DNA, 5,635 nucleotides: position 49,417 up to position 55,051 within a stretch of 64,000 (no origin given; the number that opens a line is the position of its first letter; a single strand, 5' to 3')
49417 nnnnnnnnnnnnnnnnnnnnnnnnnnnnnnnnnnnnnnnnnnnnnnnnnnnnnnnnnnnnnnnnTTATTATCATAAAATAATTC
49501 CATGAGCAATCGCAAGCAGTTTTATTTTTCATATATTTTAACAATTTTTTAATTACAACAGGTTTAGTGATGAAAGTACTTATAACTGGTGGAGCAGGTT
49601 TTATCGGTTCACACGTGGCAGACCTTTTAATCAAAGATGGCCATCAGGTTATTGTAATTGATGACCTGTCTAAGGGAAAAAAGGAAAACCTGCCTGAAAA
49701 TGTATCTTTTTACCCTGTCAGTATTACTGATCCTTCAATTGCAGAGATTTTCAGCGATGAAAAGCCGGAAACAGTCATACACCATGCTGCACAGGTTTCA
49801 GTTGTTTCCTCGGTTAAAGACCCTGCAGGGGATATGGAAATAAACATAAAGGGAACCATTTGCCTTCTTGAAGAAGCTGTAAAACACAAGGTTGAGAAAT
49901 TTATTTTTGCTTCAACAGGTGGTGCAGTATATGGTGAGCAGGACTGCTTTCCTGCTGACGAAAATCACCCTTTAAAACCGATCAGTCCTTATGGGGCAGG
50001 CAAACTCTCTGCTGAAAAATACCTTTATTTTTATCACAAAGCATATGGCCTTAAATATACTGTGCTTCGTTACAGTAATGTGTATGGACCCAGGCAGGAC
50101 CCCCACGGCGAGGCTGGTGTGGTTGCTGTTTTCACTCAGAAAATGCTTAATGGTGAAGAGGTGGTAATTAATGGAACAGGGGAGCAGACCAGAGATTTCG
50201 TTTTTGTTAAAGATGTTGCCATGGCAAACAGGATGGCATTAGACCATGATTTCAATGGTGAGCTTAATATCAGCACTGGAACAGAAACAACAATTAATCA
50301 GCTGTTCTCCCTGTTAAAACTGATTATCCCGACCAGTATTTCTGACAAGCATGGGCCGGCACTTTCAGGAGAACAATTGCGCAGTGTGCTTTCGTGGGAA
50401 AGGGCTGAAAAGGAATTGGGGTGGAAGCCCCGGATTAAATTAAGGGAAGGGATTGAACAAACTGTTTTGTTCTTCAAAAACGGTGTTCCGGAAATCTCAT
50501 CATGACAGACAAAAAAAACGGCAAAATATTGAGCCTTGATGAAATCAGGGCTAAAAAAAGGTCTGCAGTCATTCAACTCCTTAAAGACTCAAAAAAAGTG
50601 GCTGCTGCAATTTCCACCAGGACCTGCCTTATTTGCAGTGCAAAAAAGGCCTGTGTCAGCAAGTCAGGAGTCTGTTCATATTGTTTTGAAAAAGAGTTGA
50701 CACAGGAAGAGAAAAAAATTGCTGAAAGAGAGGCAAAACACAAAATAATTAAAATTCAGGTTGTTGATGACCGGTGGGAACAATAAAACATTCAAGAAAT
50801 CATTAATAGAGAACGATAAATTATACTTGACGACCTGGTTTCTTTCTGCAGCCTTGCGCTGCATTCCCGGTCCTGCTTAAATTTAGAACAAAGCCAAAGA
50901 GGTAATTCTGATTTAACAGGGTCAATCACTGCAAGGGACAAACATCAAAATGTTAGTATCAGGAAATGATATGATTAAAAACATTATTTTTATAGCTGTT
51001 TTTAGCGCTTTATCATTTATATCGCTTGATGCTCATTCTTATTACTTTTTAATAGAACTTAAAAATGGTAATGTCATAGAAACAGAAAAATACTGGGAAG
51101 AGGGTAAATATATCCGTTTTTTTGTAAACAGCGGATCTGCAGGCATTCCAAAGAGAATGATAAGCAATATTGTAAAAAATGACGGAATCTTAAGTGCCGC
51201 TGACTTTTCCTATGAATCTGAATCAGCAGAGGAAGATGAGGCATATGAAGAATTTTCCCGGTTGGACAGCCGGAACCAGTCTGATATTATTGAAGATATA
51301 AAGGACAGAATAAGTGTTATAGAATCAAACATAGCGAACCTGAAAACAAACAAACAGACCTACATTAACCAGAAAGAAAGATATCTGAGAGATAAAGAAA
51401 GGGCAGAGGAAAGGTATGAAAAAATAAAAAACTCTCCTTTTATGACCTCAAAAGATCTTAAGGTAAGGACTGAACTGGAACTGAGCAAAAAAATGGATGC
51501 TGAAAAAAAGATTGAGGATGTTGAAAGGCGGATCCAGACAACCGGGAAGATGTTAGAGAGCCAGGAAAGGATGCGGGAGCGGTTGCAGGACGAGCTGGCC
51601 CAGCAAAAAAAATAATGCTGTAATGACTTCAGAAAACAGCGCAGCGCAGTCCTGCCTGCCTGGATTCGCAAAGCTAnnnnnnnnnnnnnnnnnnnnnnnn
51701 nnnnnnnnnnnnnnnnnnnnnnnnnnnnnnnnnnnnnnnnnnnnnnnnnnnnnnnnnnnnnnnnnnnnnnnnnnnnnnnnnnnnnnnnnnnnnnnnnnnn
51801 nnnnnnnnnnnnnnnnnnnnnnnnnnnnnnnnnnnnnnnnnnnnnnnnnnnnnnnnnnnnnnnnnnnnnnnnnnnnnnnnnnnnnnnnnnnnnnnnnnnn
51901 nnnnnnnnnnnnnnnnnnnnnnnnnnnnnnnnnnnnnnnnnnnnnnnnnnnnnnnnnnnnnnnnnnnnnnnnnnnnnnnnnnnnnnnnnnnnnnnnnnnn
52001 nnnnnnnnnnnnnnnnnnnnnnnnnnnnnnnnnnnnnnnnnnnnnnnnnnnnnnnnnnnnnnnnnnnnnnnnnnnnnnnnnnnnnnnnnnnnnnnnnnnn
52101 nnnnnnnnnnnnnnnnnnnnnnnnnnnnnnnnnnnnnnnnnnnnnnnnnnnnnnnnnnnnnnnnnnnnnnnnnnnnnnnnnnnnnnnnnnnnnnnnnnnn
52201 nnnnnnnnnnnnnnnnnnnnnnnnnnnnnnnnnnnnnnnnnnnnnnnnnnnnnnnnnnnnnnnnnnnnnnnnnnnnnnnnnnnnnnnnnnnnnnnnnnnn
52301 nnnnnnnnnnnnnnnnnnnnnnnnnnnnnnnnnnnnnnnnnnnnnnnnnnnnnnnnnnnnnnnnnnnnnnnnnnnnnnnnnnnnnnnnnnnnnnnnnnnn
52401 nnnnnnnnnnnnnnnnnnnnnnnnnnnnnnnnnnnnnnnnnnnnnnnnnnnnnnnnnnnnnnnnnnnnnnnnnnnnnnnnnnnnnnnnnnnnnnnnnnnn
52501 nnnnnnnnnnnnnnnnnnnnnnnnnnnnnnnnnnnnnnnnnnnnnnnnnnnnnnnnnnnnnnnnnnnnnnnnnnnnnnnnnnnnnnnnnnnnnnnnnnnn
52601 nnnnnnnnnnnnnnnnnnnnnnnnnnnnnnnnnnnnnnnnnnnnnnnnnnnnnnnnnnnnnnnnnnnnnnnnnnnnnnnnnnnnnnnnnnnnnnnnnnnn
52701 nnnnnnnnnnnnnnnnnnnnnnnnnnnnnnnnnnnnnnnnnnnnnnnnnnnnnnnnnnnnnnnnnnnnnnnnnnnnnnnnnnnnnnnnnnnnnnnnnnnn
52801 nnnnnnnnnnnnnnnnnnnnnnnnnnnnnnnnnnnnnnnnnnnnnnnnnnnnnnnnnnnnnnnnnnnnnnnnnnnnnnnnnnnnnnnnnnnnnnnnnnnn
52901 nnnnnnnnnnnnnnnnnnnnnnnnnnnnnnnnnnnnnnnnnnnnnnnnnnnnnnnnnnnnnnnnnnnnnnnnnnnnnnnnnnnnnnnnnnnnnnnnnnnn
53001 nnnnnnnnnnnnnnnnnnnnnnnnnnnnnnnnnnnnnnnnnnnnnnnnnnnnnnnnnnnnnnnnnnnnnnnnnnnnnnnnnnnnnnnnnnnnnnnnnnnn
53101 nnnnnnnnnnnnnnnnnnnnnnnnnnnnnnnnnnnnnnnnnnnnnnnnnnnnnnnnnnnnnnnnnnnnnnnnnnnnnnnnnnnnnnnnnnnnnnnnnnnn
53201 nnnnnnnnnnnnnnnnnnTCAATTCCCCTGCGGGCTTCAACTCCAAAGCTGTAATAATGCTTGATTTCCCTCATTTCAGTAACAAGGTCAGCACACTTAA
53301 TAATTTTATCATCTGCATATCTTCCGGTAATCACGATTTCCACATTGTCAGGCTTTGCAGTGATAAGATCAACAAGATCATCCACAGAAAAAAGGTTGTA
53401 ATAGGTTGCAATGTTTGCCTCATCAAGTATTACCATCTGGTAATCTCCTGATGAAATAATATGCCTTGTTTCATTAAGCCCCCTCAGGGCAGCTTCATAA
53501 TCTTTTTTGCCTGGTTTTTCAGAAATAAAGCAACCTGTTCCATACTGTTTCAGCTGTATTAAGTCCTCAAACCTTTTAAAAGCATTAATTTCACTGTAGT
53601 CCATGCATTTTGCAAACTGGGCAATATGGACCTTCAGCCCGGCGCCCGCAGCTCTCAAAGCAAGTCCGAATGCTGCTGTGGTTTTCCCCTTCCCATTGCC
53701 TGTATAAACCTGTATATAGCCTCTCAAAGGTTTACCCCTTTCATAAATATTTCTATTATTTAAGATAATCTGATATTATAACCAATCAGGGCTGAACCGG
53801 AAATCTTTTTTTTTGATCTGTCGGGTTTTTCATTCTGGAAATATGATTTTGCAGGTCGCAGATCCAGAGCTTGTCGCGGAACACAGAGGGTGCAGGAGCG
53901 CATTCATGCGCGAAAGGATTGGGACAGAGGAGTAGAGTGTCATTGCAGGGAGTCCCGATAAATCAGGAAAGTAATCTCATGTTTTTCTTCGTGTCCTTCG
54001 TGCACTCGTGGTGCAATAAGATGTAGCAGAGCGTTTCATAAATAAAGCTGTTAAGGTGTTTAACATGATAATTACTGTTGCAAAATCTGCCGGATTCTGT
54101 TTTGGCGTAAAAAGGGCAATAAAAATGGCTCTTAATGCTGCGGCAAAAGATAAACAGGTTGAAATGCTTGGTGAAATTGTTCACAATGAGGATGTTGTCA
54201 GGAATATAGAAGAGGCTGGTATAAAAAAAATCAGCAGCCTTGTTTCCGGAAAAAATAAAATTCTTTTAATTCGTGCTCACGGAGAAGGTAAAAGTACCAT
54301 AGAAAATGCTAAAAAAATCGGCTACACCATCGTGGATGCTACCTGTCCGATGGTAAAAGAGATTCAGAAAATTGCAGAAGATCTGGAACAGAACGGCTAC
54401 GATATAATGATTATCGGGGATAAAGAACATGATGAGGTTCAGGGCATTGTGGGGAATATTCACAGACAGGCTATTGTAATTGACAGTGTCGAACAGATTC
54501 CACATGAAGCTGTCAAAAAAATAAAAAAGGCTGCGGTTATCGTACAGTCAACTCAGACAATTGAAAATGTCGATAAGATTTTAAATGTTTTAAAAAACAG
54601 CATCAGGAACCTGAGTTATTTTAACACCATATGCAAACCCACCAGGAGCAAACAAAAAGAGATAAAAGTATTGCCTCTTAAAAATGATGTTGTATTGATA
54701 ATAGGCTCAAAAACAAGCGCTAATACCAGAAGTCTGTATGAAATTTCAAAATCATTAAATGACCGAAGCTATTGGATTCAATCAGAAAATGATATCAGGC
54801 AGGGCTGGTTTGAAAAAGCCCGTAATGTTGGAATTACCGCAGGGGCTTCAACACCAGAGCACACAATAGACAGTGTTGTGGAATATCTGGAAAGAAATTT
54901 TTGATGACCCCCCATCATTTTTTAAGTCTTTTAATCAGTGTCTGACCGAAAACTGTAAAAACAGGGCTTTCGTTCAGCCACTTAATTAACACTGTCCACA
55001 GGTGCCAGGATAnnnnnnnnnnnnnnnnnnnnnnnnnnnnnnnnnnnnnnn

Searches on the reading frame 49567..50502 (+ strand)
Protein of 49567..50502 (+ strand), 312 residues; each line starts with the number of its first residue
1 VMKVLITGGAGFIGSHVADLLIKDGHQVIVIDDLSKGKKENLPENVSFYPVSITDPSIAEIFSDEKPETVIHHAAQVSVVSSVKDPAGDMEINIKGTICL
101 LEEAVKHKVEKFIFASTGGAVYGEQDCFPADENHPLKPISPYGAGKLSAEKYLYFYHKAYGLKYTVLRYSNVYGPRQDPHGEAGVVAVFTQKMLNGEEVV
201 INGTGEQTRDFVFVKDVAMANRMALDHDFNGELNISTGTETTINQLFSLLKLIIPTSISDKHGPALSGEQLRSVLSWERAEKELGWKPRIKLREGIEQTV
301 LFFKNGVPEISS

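Call 51: search_protein_families(library=pfam, proteins=[window:49567-50502:+], max_evalue=0.001)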
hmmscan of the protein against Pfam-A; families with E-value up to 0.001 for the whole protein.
window:49567-50502:+ (312 aa): 8 families
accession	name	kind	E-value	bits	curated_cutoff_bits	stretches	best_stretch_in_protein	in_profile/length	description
PF01370.27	Epimerase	-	1.7e-63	214.7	20.9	1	4-232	1-236/240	NAD dependent epimerase/dehydratase family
PF16363.11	GDP_Man_Dehyd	-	2.7e-58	198.4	27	1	5-299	1-332/332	GDP-mannose 4,6 dehydratase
PF01073.25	3Beta_HSD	-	2.1e-20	73.3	22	1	5-224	1-228/280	3-beta hydroxysteroid dehydrogenase/isomerase family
PF02719.21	Polysacc_synt_2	-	7.1e-17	61.9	20.2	1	4-248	1-241/293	Polysaccharide biosynthesis protein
PF04321.23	RmlD_sub_bind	-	1.5e-16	60.8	27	1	2-198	1-172/287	RmlD substrate binding domain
PF07993.18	NAD_binding_4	-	1.2e-10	41.5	20.1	1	67-181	89-211/258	Male sterility protein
PF13460.12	NAD_binding_10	-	1.5e-08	35.2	27.2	1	8-172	1-146/184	NAD(P)H-binding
PF05368.20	NmrA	-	9.3e-06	25.9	27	1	3-130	4-120/298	NmrA-like family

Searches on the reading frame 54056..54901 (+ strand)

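Call 63: search_protein_families(library=pfam, proteins=[window:54056-54901:+], max_evalue=0.001)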
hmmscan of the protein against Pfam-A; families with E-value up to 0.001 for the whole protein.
window:54056-54901:+ (282 aa): 1 family
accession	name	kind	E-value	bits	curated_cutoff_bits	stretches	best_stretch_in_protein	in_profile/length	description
PF02401.23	LYTB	-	6.1e-85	285.2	24.5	1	6-279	1-267/267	LytB protein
